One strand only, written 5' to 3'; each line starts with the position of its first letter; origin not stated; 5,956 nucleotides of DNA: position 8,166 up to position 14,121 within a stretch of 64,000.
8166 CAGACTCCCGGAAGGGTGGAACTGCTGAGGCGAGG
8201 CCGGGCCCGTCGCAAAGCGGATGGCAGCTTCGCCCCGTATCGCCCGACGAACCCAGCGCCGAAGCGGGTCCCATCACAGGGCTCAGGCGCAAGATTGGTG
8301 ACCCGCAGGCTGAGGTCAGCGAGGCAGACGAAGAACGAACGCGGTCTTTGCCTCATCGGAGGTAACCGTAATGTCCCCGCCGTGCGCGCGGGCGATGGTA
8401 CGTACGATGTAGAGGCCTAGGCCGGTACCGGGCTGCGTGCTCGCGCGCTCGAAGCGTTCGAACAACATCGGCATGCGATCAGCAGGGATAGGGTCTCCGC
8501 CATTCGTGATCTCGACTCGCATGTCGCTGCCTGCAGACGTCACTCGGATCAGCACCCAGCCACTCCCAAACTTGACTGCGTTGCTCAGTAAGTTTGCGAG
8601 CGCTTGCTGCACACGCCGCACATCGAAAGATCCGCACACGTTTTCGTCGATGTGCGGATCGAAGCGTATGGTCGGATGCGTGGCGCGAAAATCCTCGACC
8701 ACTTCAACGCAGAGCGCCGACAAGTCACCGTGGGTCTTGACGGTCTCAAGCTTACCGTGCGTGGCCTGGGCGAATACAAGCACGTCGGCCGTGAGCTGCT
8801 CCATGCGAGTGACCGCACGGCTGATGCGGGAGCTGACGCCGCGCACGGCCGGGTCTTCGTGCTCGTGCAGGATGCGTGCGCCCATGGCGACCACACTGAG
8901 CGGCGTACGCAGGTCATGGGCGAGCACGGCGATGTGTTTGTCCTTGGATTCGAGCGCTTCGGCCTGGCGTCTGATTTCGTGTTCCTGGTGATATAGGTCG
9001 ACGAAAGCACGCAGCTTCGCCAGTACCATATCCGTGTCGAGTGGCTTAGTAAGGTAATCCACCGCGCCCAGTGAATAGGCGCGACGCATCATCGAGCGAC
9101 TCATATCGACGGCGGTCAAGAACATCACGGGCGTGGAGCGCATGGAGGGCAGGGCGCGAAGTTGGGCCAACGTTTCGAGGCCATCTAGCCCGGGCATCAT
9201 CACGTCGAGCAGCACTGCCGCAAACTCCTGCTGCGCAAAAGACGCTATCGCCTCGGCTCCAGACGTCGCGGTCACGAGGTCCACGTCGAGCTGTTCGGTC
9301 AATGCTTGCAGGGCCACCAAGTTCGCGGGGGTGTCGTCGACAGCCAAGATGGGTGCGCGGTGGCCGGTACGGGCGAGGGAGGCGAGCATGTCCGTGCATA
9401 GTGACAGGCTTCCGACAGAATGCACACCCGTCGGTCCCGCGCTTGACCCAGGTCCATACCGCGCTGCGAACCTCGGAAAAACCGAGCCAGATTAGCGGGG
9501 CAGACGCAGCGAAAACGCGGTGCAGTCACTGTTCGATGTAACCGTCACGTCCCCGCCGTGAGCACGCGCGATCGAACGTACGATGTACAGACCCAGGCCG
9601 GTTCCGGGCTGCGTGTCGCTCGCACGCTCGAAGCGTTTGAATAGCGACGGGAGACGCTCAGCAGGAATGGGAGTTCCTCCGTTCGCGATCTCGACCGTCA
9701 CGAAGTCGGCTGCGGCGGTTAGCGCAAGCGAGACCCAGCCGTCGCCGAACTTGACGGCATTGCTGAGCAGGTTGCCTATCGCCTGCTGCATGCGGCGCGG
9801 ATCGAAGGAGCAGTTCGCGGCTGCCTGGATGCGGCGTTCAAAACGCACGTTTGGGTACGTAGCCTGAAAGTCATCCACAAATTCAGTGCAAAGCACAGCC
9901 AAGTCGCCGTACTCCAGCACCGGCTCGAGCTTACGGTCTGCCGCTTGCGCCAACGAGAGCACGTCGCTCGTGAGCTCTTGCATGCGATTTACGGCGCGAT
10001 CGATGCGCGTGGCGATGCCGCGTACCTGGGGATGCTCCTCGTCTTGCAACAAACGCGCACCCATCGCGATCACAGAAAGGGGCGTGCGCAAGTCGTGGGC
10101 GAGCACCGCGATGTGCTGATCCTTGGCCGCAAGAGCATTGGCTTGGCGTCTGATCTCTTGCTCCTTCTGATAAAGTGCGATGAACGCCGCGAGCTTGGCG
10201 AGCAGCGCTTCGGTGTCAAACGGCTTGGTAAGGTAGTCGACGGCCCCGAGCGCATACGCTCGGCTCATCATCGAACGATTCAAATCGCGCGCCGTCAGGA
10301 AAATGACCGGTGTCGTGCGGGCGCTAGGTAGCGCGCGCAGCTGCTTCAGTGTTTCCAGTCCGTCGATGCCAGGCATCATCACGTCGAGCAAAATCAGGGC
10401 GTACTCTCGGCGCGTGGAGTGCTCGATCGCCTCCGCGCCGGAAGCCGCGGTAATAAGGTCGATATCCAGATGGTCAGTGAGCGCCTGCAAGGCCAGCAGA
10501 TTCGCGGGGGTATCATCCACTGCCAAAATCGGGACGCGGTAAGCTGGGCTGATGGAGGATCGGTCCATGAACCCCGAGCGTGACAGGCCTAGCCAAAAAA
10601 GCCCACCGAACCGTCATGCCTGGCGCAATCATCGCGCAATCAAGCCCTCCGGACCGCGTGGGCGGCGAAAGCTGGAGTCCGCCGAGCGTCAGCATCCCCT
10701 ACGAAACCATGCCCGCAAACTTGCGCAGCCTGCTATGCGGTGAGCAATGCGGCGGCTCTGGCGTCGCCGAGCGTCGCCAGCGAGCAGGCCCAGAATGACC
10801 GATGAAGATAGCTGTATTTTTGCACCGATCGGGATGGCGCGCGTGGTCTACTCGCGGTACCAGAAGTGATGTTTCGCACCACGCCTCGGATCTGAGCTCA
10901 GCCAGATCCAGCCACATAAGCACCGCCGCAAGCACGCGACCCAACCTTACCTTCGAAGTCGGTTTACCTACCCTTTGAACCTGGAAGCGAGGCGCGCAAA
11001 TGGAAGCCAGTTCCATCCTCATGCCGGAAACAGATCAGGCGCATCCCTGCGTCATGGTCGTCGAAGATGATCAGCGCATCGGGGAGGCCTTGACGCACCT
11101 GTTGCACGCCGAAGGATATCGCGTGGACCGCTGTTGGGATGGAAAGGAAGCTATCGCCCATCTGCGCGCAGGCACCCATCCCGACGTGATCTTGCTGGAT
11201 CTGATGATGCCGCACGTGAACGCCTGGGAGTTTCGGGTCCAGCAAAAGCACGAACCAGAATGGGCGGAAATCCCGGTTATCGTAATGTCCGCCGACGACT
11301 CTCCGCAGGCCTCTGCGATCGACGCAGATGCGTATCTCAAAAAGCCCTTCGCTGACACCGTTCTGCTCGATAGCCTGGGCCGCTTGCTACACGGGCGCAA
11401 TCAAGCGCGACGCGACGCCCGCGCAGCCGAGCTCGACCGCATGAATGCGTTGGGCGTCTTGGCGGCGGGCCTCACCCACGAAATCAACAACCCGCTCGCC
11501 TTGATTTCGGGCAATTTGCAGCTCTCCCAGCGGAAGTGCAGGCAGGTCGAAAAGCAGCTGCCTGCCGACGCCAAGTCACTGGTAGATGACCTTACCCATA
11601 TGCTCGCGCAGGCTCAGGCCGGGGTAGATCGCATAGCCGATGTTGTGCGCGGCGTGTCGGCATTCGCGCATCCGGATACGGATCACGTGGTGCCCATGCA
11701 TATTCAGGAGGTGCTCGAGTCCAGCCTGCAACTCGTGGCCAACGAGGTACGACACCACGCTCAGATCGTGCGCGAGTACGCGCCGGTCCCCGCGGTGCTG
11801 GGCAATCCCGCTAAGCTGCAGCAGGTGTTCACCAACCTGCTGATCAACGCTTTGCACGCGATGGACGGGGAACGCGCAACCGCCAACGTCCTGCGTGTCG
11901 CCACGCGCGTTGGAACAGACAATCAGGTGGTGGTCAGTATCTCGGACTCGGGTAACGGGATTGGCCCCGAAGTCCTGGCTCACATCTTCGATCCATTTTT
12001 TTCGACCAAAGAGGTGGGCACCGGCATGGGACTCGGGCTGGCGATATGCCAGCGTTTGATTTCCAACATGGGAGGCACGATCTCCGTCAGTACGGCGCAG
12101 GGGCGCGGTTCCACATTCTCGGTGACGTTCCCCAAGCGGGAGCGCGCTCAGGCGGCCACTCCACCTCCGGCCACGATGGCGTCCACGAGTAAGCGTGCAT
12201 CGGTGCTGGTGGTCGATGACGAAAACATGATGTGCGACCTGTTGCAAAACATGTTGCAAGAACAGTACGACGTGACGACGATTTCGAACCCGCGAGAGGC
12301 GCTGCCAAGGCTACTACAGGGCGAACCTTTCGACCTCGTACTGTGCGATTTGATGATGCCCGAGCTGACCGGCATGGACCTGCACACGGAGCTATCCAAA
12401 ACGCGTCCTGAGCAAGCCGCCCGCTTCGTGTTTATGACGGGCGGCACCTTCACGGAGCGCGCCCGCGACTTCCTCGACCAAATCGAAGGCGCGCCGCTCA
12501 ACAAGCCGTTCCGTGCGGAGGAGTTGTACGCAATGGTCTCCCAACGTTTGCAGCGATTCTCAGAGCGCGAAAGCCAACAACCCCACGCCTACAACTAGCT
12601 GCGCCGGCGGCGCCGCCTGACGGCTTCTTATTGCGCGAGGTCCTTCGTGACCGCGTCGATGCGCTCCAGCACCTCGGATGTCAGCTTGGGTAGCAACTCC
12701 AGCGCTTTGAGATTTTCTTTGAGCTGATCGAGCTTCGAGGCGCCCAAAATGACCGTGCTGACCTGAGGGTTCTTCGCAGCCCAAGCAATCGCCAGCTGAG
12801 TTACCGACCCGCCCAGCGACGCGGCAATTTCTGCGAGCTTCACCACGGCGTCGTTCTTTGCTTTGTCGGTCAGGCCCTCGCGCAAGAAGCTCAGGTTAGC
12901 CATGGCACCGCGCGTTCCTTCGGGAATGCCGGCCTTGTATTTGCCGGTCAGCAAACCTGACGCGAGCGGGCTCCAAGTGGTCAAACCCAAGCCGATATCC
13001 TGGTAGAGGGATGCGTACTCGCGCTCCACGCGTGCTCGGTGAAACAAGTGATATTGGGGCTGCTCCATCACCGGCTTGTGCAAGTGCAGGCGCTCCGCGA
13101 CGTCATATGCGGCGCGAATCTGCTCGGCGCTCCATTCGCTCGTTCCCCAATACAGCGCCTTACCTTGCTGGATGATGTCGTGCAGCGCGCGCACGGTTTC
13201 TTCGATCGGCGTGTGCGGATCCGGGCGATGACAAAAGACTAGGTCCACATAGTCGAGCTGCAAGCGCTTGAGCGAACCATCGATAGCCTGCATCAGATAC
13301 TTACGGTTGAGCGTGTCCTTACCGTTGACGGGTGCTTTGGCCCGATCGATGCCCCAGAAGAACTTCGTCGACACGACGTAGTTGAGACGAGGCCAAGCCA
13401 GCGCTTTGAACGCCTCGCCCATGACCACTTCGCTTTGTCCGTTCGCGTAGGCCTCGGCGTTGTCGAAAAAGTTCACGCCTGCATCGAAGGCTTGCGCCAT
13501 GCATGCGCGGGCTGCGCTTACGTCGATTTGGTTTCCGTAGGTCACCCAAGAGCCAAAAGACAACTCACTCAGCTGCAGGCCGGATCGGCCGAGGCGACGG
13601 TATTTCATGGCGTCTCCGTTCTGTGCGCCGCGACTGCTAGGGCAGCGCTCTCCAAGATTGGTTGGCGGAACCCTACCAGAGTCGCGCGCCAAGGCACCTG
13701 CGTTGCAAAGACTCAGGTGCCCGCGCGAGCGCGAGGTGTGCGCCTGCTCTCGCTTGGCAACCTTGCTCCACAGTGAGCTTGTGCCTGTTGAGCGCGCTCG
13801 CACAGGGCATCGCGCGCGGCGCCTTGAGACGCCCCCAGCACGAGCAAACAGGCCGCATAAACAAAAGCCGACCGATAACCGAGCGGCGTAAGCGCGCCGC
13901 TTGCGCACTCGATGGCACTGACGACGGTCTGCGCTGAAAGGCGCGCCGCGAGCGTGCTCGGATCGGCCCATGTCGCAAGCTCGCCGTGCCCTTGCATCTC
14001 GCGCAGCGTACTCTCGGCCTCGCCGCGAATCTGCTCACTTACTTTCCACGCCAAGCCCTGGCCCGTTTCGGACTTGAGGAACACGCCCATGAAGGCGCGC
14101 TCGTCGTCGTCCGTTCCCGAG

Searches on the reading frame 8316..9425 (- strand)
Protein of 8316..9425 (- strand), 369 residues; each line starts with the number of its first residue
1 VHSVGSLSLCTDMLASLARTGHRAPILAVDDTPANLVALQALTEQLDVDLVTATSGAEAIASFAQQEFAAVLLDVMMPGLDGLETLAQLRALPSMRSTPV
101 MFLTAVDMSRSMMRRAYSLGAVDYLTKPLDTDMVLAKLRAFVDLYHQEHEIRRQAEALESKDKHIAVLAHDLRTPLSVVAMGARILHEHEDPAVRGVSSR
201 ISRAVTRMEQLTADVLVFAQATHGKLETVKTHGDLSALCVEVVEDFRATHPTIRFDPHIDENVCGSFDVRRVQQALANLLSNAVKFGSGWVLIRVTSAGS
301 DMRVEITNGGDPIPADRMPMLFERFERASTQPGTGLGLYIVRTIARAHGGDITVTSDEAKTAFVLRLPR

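Call 40: search_protein_families(library=pfam, proteins=[window:8316-9425:-], max_evalue=0.0001)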
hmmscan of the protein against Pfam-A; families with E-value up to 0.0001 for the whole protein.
window:8316-9425:- (369 aa): 3 families
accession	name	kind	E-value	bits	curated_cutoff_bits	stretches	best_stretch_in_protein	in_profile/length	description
PF00072.30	Response_reg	-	2.9e-23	82.6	30.2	1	26-138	1-110/111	Response regulator receiver domain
PF02518.31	HATPase_c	-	5.2e-23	82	26.4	1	268-368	2-108/111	Histidine kinase-, DNA gyrase B-, and HSP90-like ATPase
PF00512.31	HisKA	-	3.5e-10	40.2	26.9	1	161-224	2-66/66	His Kinase A (phospho-acceptor) domain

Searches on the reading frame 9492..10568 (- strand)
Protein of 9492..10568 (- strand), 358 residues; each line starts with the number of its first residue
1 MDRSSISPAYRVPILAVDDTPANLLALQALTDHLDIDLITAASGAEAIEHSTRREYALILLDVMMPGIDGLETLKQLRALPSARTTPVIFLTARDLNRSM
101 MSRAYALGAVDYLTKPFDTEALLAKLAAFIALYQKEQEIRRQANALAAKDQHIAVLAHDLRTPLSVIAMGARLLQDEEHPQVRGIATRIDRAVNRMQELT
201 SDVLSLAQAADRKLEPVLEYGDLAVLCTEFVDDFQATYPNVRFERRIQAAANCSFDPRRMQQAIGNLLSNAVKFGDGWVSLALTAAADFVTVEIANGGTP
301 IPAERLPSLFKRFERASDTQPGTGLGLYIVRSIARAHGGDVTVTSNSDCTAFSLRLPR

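Call 40: search_protein_families(library=pfam, proteins=[window:9492-10568:-], max_evalue=0.0001)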
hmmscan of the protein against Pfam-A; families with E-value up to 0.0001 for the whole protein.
window:9492-10568:- (358 aa): 3 families
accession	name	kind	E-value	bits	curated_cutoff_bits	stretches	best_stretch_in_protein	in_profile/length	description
PF00072.30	Response_reg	-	1.4e-25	90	30.2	1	14-126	1-110/111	Response regulator receiver domain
PF02518.31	HATPase_c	-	7.1e-22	78.4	26.4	1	256-357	2-108/111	Histidine kinase-, DNA gyrase B-, and HSP90-like ATPase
PF00512.31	HisKA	-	7.9e-14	51.9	26.9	1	148-209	1-63/66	His Kinase A (phospho-acceptor) domain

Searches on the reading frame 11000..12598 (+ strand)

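Call 40: search_protein_families(library=pfam, proteins=[window:11000-12598:+], max_evalue=0.0001)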
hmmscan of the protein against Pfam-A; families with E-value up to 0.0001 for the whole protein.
window:11000-12598:+ (532 aa): 3 families
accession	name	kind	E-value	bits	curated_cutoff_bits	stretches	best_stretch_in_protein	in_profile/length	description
PF00072.30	Response_reg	-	2e-35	121.7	30.2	2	402-513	1-110/111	Response regulator receiver domain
PF02518.31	HATPase_c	-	9.3e-26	90.9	26.4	1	269-380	2-110/111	Histidine kinase-, DNA gyrase B-, and HSP90-like ATPase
PF00512.31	HisKA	-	3.8e-07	30.5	26.9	1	153-215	4-60/66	His Kinase A (phospho-acceptor) domain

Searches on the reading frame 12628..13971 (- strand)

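Call 40: search_protein_families(library=pfam, proteins=[window:12628-13971:-], max_evalue=0.0001)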
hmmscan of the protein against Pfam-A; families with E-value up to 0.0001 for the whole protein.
window:12628-13971:- (447 aa): 1 family
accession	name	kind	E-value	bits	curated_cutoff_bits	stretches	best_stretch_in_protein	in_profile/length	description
PF00248.27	Aldo_ket_red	-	4.2e-72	243.1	24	1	137-441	2-289/291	Aldo/keto reductase family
